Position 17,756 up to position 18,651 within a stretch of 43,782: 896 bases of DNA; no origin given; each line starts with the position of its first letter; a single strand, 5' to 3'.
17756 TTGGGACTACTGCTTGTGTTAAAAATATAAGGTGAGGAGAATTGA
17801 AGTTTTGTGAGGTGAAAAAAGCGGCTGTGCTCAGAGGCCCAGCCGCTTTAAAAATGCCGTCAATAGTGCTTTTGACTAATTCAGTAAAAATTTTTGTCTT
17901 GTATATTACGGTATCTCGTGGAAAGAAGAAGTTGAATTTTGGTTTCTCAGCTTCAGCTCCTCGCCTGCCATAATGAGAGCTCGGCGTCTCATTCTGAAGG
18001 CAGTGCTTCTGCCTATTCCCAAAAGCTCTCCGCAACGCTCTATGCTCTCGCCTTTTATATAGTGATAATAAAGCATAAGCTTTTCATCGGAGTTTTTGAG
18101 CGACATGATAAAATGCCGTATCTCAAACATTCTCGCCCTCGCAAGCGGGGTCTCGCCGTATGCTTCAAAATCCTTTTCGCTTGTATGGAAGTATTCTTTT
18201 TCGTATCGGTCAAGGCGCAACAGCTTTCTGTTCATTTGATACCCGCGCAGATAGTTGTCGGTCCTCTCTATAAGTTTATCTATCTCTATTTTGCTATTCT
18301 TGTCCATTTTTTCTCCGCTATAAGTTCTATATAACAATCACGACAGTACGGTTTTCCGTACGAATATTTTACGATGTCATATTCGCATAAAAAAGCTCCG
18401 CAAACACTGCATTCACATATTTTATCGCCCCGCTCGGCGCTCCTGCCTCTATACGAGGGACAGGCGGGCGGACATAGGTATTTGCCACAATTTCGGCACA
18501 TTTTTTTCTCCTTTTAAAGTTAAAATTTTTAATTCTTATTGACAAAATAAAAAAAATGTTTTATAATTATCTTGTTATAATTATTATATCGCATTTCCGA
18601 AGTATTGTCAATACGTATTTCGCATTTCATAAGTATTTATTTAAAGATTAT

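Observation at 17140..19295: Stand-alone CI/LexA-type switch next to an antitoxin-less MazF: candidate damage- or phage-triggered toxin module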

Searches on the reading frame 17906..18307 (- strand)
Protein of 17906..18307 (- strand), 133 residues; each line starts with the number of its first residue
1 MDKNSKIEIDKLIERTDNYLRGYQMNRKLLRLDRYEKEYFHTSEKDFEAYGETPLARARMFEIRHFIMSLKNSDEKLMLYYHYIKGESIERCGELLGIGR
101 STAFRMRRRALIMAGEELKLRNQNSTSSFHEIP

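Call 3: search_protein_families(library=pfam, proteins=[window:17906-18307:-], max_evalue=0.1)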
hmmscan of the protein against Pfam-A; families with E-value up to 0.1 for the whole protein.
window:17906-18307:- (133 aa): 3 families
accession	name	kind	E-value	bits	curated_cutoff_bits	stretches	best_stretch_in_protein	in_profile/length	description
PF07374.17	DUF1492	-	7.6e-05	23.3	21.5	1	57-111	42-96/100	Protein of unknown function (DUF1492)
PF08281.18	Sigma70_r4_2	-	0.0076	16.3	25.7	1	74-111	14-51/54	Sigma-70, region 4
PF13384.12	HTH_23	-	0.013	15.7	24.6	1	79-109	10-40/50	Homeodomain-like domain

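Call 9: find_related_loci(query=window:17906-18307:-, collection=genome_contigs, flank=6000)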
Query window:17906-18307:- (133 aa) in genome_contigs; peptide patterns used: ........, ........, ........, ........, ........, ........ (x = any residue, [..] = any of these).
239 stretches matched a pattern; 4 encode a relative of the query (tblastn E <= 1e-3); 4 distinct loci.
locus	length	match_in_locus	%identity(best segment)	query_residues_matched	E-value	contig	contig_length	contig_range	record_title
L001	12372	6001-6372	93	1-124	3e-76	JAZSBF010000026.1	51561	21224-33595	MAG: Eubacteriales bacterium isolate T1900044928_TS20190394.MAGScoT_cleanbin_000049 SGB_3402_k141_873713, whole genome s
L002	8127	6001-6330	76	13-122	2e-57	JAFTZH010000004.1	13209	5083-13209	MAG: Clostridia bacterium isolate RGIG4286 Roe_deer_Colon.Co__c217809, whole genome shotgun sequence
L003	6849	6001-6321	77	13-119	4e-56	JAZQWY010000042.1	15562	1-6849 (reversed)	MAG: Eubacteriales bacterium isolate T1900045163_TC20190157.MAGScoT_cleanbin_000027 SGB_5101_k141_1191273, whole genome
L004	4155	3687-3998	78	15-118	3e-55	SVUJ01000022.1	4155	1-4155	MAG: Oscillospiraceae bacterium isolate SIG718 NODE_292318_length_4155_cov_7.734359, whole genome shotgun sequence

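Call 10: search_protein_families(library=phrogs, proteins=[window:17906-18307:-], max_evalue=0.01)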
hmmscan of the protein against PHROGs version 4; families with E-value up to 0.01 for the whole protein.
window:17906-18307:- (133 aa): 2 families
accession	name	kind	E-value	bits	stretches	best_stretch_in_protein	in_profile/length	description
phrog_36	-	transcription regulation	4.6e-08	33.9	1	1-114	41-183/220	transcriptional regulator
phrog_248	-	transcription regulation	8.4e-07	30.2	1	7-121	16-140/161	transcriptional activator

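Call 15: find_homologous_proteins(query=window:17906-18307:-, max_evalue=0.001)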
Query window:17906-18307:- (133 aa): 251 proteins with E <= 0.001 among 261 candidates; the best 120 are listed.
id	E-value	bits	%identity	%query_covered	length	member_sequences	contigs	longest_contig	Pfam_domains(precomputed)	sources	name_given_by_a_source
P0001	2.4e-80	284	99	100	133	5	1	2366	-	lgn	-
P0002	6.0e-69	248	93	93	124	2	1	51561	-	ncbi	-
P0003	2.0e-66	239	91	92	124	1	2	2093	-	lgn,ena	-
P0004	7.4e-66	238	90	92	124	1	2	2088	-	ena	-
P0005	9.0e-66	237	89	93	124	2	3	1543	-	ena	-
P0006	2.3e-62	226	83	93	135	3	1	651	-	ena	-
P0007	5.4e-61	222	82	93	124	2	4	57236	-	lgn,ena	-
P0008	6.8e-55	202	74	89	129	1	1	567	-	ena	-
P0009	1.9e-51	191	76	83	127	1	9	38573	-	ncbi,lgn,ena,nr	ncbi:MAG: DUF1492 domain-containing protein [Clostridia bacterium]|nr:DUF1492 domain-containing prot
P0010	2.6e-51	191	76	86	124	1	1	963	-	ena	-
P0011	3.6e-50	187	77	80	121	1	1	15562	-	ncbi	-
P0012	9.1e-50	186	72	88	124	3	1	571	-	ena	-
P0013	2.1e-49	184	70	89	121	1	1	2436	-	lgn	-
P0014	7.9e-49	183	76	80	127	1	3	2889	-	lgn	-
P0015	9.8e-49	182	76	78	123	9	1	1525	-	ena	-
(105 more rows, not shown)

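Call 17: find_related_loci(query=A1, collection=genome_contigs, flank=6000)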
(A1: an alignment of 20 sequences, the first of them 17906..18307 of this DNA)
Query A1 (133 aa) in genome_contigs; peptide patterns used: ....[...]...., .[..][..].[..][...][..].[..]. (x = any residue, [..] = any of these).
42 stretches matched a pattern; 39 encode a relative of the query (tblastn E <= 1e-3); 39 distinct loci.
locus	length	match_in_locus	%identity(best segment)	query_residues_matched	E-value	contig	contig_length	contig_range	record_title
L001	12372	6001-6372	93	1-124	4e-75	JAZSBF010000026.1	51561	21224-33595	MAG: Eubacteriales bacterium isolate T1900044928_TS20190394.MAGScoT_cleanbin_000049 SGB_3402_k141_873713, whole genome s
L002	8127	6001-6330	76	13-122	2e-56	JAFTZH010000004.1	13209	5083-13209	MAG: Clostridia bacterium isolate RGIG4286 Roe_deer_Colon.Co__c217809, whole genome shotgun sequence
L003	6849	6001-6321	77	13-119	5e-55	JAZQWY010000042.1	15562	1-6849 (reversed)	MAG: Eubacteriales bacterium isolate T1900045163_TC20190157.MAGScoT_cleanbin_000027 SGB_5101_k141_1191273, whole genome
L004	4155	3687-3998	78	15-118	4e-54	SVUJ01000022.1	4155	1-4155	MAG: Oscillospiraceae bacterium isolate SIG718 NODE_292318_length_4155_cov_7.734359, whole genome shotgun sequence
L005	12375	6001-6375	64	1-125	2e-53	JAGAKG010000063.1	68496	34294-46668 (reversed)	MAG: Clostridia bacterium isolate RGIG8519 Water_deer_Cecum-2__c485117, whole genome shotgun sequence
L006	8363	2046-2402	65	1-119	9e-52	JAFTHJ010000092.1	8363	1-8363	MAG: Clostridia bacterium isolate RGIG3820 Roe_deer_Cecum-1__c246816, whole genome shotgun sequence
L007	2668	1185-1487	73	16-116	2e-49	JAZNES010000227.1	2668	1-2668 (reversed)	MAG: Eubacteriales bacterium isolate T1900044718_TS20190184.MAGScoT_cleanbin_000049 SGB_1895_k141_1750996, whole genome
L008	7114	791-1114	67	10-117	4e-48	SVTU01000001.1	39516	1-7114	MAG: Oscillospiraceae bacterium isolate SIG703 NODE_22203_length_39516_cov_4.781995, whole genome shotgun sequence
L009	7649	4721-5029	68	16-118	5e-47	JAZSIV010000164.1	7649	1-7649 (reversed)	MAG: Eubacteriales bacterium isolate T1900044568_TS20190034.MAGScoT_cleanbin_000045 SGB_420_k141_780789, whole genome sh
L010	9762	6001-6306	69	13-114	2e-45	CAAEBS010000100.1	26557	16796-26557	MAG TPA_asm: Clostridia bacterium, isolate HGM12711, WGS project CAAEBS010000000 data, contig: ERS396440_25_k89_156187,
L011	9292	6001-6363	58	13-132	3e-45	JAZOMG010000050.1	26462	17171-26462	MAG: Eubacteriales bacterium isolate T1900045650_YK20190344.MAGScoT_cleanbin_000004 SGB_8193_k141_1317833, whole genome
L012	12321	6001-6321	64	8-114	3e-44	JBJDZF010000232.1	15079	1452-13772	MAG: Eubacteriales bacterium isolate PUUB15_bin.017 NODE_3721_length_15079_cov_6.284811, whole genome shotgun sequence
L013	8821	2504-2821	62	13-118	5e-44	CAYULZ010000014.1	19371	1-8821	MAG TPA_asm: uncultured Lachnospiraceae bacterium isolate SRP315200_co1_53 genome assembly, contig: NODE_5238_length_193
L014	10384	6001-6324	63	10-117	3e-43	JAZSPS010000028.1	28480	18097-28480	MAG: Eubacteriales bacterium isolate T1900044545_TS20190011.MAGScoT_cleanbin_000042 SGB_128_k141_2909612, whole genome s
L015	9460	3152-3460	66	1-104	6e-43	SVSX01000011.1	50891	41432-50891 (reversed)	MAG: Oscillospiraceae bacterium isolate SIG680 NODE_15529_length_50891_cov_2.178650, whole genome shotgun sequence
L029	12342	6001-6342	52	15-126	4e-35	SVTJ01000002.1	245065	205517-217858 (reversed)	MAG: Oscillospiraceae bacterium isolate SIG692 NODE_569_length_245065_cov_8.845569, whole genome shotgun sequence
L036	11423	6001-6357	43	10-118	7e-29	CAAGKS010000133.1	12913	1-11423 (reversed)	MAG TPA_asm: Clostridia bacterium, isolate HGM12713, WGS project CAAGKS010000000 data, contig: SRS476346_33_k119_454282,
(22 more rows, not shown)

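Call 21: search_protein_families(library=ncbifam, proteins=[window:17906-18307:-], max_evalue=0.1)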
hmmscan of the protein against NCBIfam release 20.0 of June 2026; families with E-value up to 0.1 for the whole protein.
window:17906-18307:- (133 aa): 2 families
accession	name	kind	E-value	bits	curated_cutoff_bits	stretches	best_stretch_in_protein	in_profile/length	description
TIGR02941.1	Sigma_B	equivalog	0.012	15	315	1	65-111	200-246/255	RNA polymerase sigma factor SigB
TIGR02937.1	sigma70-ECF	superfamily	0.045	13.4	42.9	1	60-112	108-159/165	sigma-70 family RNA polymerase sigma factor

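Call 22: search_protein_families(library=padloc, proteins=[window:17906-18307:-], max_evalue=0.01)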
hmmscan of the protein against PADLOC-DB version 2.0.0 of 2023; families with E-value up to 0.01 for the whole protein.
window:17906-18307:- (133 aa): 0 families

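Call 39: predict_structure(alignment_id=A1)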
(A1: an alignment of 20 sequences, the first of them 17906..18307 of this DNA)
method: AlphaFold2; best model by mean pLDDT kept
length: 133 residues; sequences in the alignment: 20
mean_pLDDT: 90.1   pTM: 0.80
mean pLDDT of the five models: 90.1, 89.8, 89.7, 89.6, 88.3
residues with pLDDT >= 90: 91; 70-90: 26; 50-70: 14; < 50: 2
segments of 3 or more residues with pLDDT < 50: none
pLDDT, mean of each block of 10 residues (from residue 1): 87 98 93 87 64 88 98 98 98 98 98 97 79 48
secondary structure, 60 per line:
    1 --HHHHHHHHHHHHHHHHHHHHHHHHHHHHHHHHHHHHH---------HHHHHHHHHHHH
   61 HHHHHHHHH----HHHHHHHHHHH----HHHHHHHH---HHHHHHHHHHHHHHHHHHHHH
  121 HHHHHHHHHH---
elements in order: H3-39 H49-69 H74-84 H89-96 H100-130

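Call 42: fold_search(model_id=the predicted structure, library=pdb)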
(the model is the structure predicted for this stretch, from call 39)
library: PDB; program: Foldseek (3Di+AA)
matches with E <= 10: 314; with E <= 0.001: 0
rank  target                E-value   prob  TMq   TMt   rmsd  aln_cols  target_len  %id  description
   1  6pfj_A                2.6e-02  0.99  0.39  0.25  16.4       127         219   16  Structure of S. venezuelae RsiG-WhiG-(ci-di-GMP) complex, P64 crystal form (released 2019-11-13)
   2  6pfv_A                4.1e-02  0.99  0.39  0.24  15.1       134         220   13  Structure of S. venezuelae RisG-WhiG-c-di-GMP complex: orthorhombic crystal form (released 2019-11-13)
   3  9a50_A                4.3e-02  1.00  0.41  0.22   3.9        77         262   22  Integrative model of RPSB-RPOC by crosslinking MS and deep learning (released 2024-09-18)
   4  3hug_C                8.9e-02  0.99  0.36  0.55   4.4        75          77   20  Crystal structure of Mycobacterium tuberculosis anti-sigma factor RslA in complex with -35 promoter binding domain of  (released 2010-03-02)
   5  1rp3_A                1.1e-01  0.97  0.40  0.25   6.7       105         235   14  Cocrystal structure of the flagellar sigma/anti-sigma complex, Sigma-28/FlgM (released 2004-04-06)
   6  3hug_E                1.2e-01  0.98  0.35  0.57   4.1        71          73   24  Crystal structure of Mycobacterium tuberculosis anti-sigma factor RslA in complex with -35 promoter binding domain of  (released 2010-03-02)
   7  6pfv_G                1.3e-01  0.93  0.40  0.25  16.8       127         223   15  Structure of S. venezuelae RisG-WhiG-c-di-GMP complex: orthorhombic crystal form (released 2019-11-13)
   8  8x6g_H                1.4e-01  0.99  0.41  0.24   3.8        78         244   20  Cryo-EM structure of Staphylococcus aureus sigB-dependent RNAP-promoter open complex (released 2024-06-05)
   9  3hug_K                1.4e-01  0.99  0.35  0.58   3.6        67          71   22  Crystal structure of Mycobacterium tuberculosis anti-sigma factor RslA in complex with -35 promoter binding domain of  (released 2010-03-02)
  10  6dv9_F                1.5e-01  0.99  0.44  0.35   3.3        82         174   21  Crystal structure of Mycobacterium tuberculosis transcription initiation complex(ECF sigma factor L) containing 5nt RN (released 2019-02-20)
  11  3vep_D                1.7e-01  1.00  0.38  0.70   2.2        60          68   17  Crystal structure of SigD4 in complex with its negative regulator RsdA (released 2013-02-13)
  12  1rp3_E                1.7e-01  0.89  0.39  0.24   8.7       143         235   12  Cocrystal structure of the flagellar sigma/anti-sigma complex, Sigma-28/FlgM (released 2004-04-06)
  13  3vep_H                1.9e-01  1.00  0.39  0.67   2.2        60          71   17  Crystal structure of SigD4 in complex with its negative regulator RsdA (released 2013-02-13)
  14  4nqw_A                2.0e-01  0.82  0.37  0.34  14.2       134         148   18  Structure of Mycobacterium tuberculosis extracytoplasmic function sigma factor SigK in complex with the cytosolic doma (released 2014-01-22)
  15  3vfz_A                2.1e-01  1.00  0.37  0.72   2.2        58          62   17  Crystal structure of -35 promoter binding domain of SigD of Mycobacterium tuberculosis (released 2013-02-13)
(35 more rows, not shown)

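Call 53: search_dna_similar(query=window:17906-18307:-, collection=phages, mode=protein, max_evalue=0.01, max_rows=15)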
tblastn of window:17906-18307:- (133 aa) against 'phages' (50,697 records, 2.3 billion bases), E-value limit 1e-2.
No match.

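Call 55: find_related_loci(query=A1, collection=viral_contigs, flank=8000)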
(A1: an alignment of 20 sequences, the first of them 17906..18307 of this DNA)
Query A1 (133 aa) in viral_contigs; peptide patterns used: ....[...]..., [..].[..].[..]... (x = any residue, [..] = any of these).
57 stretches matched a pattern, but none encodes a relative of the query by tblastn (E <= 1e-3).

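Call 79: search_protein_representatives(alignment_id=A1)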
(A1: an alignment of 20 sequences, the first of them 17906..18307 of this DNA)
Query: 20 sequences, 125 profile positions. Proteins with E-value up to 0.001 (for the whole library): 174; up to 1e-10: 118; up to 1e-30: 16. The best 150 are listed.
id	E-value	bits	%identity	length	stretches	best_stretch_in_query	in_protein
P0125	5.2e-53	194.3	-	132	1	7-120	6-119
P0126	2.9e-51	188.6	-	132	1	7-123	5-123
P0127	8.0e-43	161.3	-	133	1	6-122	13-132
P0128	1.8e-39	150.6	-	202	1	2-118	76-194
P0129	2.5e-38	146.8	-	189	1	7-121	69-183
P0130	5.2e-38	145.8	-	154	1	8-120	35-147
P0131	6.7e-38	145.5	-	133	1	8-122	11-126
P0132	2.5e-37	143.6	-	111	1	4-107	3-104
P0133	2.4e-34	134.0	-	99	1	48-119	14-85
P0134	1.4e-33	131.5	-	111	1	3-84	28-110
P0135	1.4e-33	131.4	-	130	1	7-96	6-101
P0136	4.1e-33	130.0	-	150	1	6-118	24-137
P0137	1.3e-32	128.4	-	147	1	5-117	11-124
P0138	1.6e-32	128.0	-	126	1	3-121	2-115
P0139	4.7e-32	126.6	-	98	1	48-112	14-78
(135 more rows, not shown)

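Call 89: search_dna_similar(query=window:17906-18307:-, collection=plasmids, mode=protein, max_evalue=0.01, max_rows=10)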
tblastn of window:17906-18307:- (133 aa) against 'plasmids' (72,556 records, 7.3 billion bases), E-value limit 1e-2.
No match.

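Call 93: search_protein_families(library=pfam, proteins=[L001:6436-7209:+, L029:6385-7497:+, L036:5995-6414:+], max_evalue=0.01)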
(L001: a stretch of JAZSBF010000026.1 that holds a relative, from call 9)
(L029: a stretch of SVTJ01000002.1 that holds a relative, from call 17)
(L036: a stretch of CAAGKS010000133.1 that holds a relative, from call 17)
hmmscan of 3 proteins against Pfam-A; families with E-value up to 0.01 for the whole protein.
L001:6436-7209:+ (257 aa): 1 family
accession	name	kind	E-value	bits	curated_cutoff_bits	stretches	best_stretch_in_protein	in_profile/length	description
PF08282.18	Hydrolase_3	-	2.2e-34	119.8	20.9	1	13-253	1-255/255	haloacid dehalogenase-like hydrolase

L029:6385-7497:+ (370 aa): 1 family
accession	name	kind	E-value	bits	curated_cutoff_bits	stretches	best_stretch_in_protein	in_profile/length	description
PF00144.29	Beta-lactamase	-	1e-52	179.8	27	1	16-341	12-305/329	Beta-lactamase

L036:5995-6414:+ (139 aa): 0 families

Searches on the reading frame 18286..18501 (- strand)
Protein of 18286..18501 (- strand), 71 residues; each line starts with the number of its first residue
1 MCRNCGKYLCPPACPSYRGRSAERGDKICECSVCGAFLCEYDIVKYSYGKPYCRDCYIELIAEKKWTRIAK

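Call 3: search_protein_families(library=pfam, proteins=[window:18286-18501:-], max_evalue=0.1)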
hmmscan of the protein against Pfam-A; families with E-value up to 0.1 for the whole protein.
window:18286-18501:- (71 aa): 2 families
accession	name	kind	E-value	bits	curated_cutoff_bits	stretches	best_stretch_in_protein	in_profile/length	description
PF00412.28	LIM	-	0.044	14.5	22.9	1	30-59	28-56/58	LIM domain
PF06221.18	zf-C2HC5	-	0.059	13.8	25.8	0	30-68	19-52/54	Putative zinc finger motif, C2HC5-type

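Call 10: search_protein_families(library=phrogs, proteins=[window:18286-18501:-], max_evalue=0.01)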
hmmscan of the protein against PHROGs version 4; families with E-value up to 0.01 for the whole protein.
window:18286-18501:- (71 aa): 0 families

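Call 21: search_protein_families(library=ncbifam, proteins=[window:18286-18501:-], max_evalue=0.1)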
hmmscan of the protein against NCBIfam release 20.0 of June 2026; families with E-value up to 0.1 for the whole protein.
window:18286-18501:- (71 aa): 0 families

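Call 22: search_protein_families(library=padloc, proteins=[window:18286-18501:-], max_evalue=0.01)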
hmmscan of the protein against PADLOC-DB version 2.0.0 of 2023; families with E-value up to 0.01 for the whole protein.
window:18286-18501:- (71 aa): 0 families

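Call 41: find_homologous_proteins(query=window:18286-18501:-, max_evalue=0.01)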
Query window:18286-18501:- (71 aa): 4 proteins with E <= 0.01 among 4 candidates.
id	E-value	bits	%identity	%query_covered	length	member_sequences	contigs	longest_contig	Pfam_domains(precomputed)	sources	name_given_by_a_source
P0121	4.3e-41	156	97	100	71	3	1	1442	-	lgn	-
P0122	2.0e-30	122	82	92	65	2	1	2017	-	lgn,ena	-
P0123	1.6e-27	113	70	100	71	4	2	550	-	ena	-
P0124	3.4e-27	112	73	100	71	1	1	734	-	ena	-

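Call 54: search_dna_similar(query=window:18286-18501:-, collection=phages, mode=protein, max_evalue=1, max_rows=10)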
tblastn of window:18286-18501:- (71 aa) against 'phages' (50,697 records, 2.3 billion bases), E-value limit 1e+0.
No match.

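Call 72: predict_structure(alignment_id=A3)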
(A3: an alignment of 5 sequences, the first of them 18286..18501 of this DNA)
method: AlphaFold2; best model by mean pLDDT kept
length: 71 residues; sequences in the alignment: 5
mean_pLDDT: 59.7   pTM: 0.36
mean pLDDT of the five models: 59.7, 53.9, 42.7, 42.4, 38.6
residues with pLDDT >= 90: 0; 70-90: 7; 50-70: 53; < 50: 11
segments of 3 or more residues with pLDDT < 50: 46-48, 66-71
pLDDT, mean of each block of 10 residues (from residue 1): 68 57 59 70 53 61 53 44
secondary structure, 60 per line:
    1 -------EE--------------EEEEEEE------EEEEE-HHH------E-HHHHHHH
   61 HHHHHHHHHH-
elements in order: E24-30 E37-41 H54-70
